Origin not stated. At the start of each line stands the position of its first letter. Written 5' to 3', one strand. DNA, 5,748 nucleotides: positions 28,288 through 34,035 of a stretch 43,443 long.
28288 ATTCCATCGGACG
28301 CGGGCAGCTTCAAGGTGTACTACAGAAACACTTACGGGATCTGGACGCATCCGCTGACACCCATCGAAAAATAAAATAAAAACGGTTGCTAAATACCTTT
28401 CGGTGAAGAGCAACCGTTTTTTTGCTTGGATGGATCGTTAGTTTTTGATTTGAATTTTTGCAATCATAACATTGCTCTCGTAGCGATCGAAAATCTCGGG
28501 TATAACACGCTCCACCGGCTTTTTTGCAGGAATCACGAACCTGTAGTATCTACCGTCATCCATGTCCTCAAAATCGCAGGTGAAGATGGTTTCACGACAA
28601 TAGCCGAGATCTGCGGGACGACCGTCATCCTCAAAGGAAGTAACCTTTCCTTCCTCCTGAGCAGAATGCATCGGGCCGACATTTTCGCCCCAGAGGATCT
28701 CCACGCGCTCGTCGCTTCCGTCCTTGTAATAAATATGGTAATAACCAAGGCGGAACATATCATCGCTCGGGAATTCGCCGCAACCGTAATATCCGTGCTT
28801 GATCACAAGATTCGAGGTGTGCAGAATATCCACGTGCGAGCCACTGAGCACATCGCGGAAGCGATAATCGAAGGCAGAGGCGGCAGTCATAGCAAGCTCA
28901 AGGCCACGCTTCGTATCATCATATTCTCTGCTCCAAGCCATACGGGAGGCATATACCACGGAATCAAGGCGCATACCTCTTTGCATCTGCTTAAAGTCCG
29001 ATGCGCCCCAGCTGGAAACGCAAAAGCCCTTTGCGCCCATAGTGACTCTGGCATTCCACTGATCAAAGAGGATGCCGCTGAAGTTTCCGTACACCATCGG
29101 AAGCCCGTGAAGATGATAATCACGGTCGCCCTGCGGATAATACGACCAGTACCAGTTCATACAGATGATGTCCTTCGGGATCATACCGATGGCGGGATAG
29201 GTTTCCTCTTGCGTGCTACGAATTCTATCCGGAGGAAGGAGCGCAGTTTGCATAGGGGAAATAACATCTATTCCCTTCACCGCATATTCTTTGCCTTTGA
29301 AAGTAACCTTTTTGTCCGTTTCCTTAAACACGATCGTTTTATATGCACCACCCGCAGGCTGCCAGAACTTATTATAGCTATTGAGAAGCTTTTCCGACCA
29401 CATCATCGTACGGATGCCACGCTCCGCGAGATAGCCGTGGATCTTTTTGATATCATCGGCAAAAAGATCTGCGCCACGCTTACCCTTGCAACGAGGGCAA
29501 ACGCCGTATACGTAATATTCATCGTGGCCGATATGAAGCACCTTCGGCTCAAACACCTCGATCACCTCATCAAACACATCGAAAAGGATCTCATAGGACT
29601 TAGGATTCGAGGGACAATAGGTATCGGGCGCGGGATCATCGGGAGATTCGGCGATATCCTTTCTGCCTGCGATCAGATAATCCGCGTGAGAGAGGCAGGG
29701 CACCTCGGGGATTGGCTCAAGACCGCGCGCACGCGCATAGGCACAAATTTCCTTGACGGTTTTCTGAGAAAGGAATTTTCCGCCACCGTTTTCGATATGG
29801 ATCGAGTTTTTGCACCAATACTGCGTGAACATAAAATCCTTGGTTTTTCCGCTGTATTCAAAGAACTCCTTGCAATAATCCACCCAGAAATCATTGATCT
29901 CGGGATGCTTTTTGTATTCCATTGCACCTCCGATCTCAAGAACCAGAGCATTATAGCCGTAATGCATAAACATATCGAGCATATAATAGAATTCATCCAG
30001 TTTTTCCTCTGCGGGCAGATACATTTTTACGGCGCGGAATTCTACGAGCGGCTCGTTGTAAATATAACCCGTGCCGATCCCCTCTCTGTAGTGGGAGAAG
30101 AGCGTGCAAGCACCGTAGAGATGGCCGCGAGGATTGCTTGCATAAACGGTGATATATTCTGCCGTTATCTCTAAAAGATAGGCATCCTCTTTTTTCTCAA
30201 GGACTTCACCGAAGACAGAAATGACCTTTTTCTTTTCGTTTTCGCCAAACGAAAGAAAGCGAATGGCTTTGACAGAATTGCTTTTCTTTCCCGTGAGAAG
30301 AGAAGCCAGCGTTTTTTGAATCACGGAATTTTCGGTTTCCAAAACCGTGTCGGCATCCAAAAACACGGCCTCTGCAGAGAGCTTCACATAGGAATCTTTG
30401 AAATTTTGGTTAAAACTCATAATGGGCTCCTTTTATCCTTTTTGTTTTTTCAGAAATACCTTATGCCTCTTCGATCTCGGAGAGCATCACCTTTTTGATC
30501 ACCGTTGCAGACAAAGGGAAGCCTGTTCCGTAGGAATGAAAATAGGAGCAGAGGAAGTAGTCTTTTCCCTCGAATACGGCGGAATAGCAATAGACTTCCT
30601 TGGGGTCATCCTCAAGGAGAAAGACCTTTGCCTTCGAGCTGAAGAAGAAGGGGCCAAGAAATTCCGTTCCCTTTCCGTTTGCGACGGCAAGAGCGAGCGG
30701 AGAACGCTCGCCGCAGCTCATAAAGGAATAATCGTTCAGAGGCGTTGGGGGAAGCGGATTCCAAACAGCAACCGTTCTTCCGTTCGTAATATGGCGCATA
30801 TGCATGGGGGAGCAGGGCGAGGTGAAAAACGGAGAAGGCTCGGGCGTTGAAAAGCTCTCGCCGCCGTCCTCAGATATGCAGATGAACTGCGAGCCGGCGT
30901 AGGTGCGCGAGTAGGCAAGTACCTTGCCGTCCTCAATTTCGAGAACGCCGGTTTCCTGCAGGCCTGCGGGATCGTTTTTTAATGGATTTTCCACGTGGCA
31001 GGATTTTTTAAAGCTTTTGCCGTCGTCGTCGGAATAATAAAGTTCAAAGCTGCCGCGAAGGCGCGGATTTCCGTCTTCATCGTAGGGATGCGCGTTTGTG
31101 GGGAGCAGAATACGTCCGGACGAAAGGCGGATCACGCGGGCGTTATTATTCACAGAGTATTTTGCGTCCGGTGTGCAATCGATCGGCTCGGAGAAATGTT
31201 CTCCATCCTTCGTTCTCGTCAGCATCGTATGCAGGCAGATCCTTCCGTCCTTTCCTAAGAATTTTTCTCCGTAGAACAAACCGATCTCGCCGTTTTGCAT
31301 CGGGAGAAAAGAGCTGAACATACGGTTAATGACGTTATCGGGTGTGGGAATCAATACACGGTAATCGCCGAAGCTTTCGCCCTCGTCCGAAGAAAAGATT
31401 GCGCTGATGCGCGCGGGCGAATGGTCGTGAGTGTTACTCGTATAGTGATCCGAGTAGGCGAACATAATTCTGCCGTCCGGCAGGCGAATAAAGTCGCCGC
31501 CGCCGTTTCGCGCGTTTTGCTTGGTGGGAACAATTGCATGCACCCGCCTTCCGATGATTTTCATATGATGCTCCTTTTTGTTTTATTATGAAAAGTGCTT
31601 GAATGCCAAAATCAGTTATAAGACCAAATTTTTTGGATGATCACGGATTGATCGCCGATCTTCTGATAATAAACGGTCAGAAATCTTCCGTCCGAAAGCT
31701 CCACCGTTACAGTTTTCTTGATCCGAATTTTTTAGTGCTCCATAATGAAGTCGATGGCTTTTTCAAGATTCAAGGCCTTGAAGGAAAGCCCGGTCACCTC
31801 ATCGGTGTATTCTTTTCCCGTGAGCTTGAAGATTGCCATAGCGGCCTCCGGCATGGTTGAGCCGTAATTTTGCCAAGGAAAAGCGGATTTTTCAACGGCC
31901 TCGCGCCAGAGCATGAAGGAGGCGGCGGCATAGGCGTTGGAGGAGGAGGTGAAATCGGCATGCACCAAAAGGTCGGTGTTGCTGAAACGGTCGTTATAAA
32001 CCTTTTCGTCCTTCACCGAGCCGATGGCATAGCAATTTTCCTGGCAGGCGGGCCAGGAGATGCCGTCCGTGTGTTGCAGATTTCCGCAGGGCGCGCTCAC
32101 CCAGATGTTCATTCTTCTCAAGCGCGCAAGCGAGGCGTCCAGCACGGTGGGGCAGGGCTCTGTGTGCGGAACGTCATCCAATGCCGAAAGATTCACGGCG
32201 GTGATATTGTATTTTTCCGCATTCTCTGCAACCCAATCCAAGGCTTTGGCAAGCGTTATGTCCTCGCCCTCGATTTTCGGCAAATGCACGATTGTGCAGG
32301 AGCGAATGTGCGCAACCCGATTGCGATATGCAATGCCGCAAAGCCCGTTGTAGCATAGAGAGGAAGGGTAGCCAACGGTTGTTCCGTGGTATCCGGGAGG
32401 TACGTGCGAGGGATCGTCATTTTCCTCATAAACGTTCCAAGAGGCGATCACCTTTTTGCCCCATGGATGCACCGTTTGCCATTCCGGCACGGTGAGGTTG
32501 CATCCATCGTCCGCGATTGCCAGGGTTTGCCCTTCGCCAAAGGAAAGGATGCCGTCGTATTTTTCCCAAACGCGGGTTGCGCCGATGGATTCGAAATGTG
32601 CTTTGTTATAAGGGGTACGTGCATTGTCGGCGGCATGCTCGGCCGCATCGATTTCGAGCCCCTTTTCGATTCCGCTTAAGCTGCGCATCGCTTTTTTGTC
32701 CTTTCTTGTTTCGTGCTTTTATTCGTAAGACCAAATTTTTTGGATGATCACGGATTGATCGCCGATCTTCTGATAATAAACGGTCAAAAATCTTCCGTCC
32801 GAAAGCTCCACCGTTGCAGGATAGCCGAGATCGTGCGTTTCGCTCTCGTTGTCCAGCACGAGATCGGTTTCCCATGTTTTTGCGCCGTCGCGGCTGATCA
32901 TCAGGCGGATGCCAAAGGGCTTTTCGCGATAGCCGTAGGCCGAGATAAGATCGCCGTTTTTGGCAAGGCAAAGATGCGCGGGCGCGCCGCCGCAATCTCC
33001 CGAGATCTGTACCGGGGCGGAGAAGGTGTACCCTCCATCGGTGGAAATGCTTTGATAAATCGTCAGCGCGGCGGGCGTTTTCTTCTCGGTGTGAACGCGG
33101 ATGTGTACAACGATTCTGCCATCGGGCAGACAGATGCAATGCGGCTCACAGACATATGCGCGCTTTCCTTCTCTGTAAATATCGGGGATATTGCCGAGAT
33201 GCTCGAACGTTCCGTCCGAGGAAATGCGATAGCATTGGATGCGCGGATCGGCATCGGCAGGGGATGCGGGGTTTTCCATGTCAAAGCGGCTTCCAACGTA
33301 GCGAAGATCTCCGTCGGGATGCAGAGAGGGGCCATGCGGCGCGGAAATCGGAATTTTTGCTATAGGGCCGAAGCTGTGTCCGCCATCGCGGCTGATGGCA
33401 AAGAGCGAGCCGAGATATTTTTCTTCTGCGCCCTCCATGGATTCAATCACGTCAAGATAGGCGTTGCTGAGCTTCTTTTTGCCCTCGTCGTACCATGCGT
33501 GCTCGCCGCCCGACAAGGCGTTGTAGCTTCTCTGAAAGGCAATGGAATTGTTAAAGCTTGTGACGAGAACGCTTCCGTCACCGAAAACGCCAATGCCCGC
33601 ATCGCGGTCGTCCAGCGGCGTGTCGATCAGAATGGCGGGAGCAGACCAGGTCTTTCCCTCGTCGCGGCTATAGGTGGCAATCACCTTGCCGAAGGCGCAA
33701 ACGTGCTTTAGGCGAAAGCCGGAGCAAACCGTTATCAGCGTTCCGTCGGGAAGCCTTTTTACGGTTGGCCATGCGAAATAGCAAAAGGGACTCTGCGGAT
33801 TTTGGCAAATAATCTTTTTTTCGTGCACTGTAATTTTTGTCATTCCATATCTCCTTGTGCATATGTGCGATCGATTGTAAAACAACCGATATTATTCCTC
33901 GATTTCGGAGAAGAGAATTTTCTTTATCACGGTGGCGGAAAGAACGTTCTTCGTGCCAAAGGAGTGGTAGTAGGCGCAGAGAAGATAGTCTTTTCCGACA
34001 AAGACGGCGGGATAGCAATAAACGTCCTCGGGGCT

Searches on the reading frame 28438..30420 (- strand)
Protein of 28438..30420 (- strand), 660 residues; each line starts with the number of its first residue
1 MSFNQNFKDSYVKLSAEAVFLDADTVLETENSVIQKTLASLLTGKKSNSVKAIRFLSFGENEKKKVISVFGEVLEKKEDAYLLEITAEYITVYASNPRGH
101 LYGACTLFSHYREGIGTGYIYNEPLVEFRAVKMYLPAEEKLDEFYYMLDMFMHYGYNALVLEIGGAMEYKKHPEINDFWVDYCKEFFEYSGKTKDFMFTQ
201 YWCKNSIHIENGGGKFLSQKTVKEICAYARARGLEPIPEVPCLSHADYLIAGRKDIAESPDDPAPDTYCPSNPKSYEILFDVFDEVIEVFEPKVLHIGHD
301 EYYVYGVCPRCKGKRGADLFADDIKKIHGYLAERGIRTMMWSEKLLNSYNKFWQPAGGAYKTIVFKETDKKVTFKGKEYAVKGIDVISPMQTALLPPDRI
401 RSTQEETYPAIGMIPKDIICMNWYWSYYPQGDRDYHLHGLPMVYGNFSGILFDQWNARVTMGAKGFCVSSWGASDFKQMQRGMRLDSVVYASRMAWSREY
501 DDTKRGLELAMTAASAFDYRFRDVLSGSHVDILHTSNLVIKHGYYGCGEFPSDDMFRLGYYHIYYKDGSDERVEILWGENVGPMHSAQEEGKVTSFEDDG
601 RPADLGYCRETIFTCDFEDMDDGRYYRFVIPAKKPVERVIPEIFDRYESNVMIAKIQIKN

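Call 9: search_protein_families(library=pfam, proteins=[window:28438-30420:-], max_evalue=0.01)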
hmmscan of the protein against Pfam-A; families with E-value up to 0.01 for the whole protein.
window:28438-30420:- (660 aa): 2 families
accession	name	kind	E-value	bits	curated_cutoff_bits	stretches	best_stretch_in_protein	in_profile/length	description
PF00728.28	Glyco_hydro_20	-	4.9e-16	59.5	22.3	1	205-387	68-258/348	Glycosyl hydrolase family 20, catalytic domain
PF02838.20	Glyco_hydro_20b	-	0.00016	22.9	26.1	1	21-109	20-106/124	Glycosyl hydrolase family 20, domain 2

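Call 56: search_protein_families(library=ncbifam, proteins=[window:28438-30420:-], max_evalue=0.01)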
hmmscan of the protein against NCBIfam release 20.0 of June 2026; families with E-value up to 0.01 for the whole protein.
window:28438-30420:- (660 aa): 1 family
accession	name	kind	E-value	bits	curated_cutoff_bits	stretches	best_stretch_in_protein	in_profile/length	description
NF041654.1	GlcNAcase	equivalog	0.00049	18.7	1000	1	22-131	38-148/732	beta-N-acetylglucosaminidase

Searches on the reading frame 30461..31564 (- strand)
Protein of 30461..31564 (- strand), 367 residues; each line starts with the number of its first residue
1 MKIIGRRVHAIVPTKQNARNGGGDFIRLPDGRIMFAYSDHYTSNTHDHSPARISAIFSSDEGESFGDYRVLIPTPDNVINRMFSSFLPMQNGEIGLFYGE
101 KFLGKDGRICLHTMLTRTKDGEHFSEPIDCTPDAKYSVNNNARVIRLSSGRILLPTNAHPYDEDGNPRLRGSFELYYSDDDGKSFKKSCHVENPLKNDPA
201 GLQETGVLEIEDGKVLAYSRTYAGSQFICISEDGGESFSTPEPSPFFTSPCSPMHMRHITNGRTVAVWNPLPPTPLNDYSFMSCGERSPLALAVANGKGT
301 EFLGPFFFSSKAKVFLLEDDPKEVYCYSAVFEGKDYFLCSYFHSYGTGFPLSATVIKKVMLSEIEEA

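Call 9: search_protein_families(library=pfam, proteins=[window:30461-31564:-], max_evalue=0.01)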
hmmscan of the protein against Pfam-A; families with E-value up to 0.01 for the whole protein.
window:30461-31564:- (367 aa): 3 families
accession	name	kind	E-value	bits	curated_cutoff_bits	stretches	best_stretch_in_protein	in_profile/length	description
PF13088.12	BNR_2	-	7.9e-17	61.9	31.4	1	89-335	59-272/277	BNR repeat-like domain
PF02012.26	BNR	-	0.00042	20.3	27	0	176-187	1-12/12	BNR/Asp-box repeat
PF13859.12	BNR_3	-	0.0011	18.9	27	1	116-238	94-210/308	BNR repeat-like domain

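Call 23: search_solved_structures(query=window:30461-31561:-, max_evalue=1)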
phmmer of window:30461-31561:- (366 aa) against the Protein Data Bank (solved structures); distinct sequences matched with E-value up to 1: 26.
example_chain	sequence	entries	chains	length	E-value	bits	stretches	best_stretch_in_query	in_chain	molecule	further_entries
8axs_B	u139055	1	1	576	0.00012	24.5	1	203-275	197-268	Exo-alpha-sialidase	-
8axi_A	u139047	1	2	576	0.00012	24.5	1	203-275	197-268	Sialidase domain-containing protein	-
8axs_A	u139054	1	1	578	0.00013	24.5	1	203-275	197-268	Exo-alpha-sialidase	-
8axt_A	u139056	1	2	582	0.00013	24.5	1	203-275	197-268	Sialidase domain-containing protein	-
8hls_A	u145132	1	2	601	0.00013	24.5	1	203-275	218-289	Sialidase domain-containing protein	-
9eob_A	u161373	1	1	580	0.00013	24.5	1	203-275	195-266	exo-alpha-sialidase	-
4xe9_A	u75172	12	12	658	0.0022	20.4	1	171-238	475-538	Sialidase B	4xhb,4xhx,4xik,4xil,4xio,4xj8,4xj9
4xog_A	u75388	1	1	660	0.0022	20.4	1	171-238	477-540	Sialidase B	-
4xma_A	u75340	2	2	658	0.0022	20.4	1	171-238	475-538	Sialidase B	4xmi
4xyx_A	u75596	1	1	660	0.0022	20.4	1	171-238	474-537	Sialidase B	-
2jkb_A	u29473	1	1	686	0.0024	20.3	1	171-238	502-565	SIALIDASE B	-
2vw0_A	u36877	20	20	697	0.0026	20.2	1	171-238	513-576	SIALIDASE B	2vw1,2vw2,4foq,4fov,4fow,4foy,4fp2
4yw1_A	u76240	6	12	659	0.006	19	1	144-253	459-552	Neuraminidase C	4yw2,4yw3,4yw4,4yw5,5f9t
4yz1_A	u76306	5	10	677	0.0064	18.9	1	144-253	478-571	Putative neuraminidase | Sialidase NanC | Neuraminidase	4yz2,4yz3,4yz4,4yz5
4x6k_A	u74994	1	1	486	0.025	16.9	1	174-242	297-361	Anhydrosialidase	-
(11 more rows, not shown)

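Call 56: search_protein_families(library=ncbifam, proteins=[window:30461-31564:-], max_evalue=0.01)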
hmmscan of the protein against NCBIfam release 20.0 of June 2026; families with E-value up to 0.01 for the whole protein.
window:30461-31564:- (367 aa): 0 families

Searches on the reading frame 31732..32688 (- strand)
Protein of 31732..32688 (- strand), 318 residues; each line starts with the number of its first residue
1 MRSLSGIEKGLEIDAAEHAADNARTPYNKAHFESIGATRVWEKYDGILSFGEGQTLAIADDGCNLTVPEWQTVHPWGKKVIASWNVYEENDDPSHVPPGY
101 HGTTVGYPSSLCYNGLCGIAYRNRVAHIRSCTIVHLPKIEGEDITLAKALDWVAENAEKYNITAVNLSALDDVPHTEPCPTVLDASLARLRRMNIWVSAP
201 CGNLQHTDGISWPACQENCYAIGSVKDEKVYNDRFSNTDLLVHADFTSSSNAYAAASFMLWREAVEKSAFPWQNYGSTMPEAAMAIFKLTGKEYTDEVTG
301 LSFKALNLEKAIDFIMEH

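Call 9: search_protein_families(library=pfam, proteins=[window:31732-32688:-], max_evalue=0.01)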
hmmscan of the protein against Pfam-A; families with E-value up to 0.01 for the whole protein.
window:31732-32688:- (318 aa): 1 family
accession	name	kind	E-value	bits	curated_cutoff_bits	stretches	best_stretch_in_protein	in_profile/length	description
PF00082.27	Peptidase_S8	-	0.0012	18.7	21.8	1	51-279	1-197/288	Subtilase family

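Call 29: search_protein_families(library=pfam, proteins=[window:31732-32688:-], max_evalue=10)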
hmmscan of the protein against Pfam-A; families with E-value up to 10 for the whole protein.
window:31732-32688:- (318 aa): 2 families
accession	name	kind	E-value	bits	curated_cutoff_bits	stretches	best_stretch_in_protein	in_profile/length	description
PF00082.27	Peptidase_S8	-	0.0012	18.7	21.8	1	51-279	1-197/288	Subtilase family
PF13368.11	Toprim_C_rpt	-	0.21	12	22.3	1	133-158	25-51/57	Topoisomerase C-terminal repeat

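Call 56: search_protein_families(library=ncbifam, proteins=[window:31732-32688:-], max_evalue=0.01)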
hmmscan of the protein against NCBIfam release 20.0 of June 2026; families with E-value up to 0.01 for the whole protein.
window:31732-32688:- (318 aa): 1 family
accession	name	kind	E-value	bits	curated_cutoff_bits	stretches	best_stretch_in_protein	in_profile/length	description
TIGR03921.1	T7SS_mycosin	equivalog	0.00049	19.3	278.75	1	49-229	10-186/353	type VII secretion-associated serine protease mycosin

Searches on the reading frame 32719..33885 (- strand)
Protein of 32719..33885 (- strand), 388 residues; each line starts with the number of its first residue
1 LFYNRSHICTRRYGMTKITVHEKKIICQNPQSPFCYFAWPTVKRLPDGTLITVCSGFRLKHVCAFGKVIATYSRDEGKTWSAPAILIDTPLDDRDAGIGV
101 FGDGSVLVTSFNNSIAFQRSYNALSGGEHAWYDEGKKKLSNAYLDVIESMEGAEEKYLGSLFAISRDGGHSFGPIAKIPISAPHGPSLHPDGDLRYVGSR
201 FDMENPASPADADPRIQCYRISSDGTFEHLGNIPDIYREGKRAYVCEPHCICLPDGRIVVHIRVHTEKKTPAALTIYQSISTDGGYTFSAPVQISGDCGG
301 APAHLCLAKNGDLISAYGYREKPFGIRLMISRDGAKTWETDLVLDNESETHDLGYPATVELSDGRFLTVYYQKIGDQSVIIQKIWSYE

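Call 9: search_protein_families(library=pfam, proteins=[window:32719-33885:-], max_evalue=0.01)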
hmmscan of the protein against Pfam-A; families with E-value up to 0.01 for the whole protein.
window:32719-33885:- (388 aa): 2 families
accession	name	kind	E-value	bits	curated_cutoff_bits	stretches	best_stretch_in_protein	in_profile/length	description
PF13088.12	BNR_2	-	3.7e-15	56.5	31.4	1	212-366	133-275/277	BNR repeat-like domain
PF02012.26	BNR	-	6.7e-06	25.8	27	0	72-81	2-11/12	BNR/Asp-box repeat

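Call 56: search_protein_families(library=ncbifam, proteins=[window:32719-33885:-], max_evalue=0.01)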
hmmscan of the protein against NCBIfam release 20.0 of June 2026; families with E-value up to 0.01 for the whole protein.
window:32719-33885:- (388 aa): 0 families
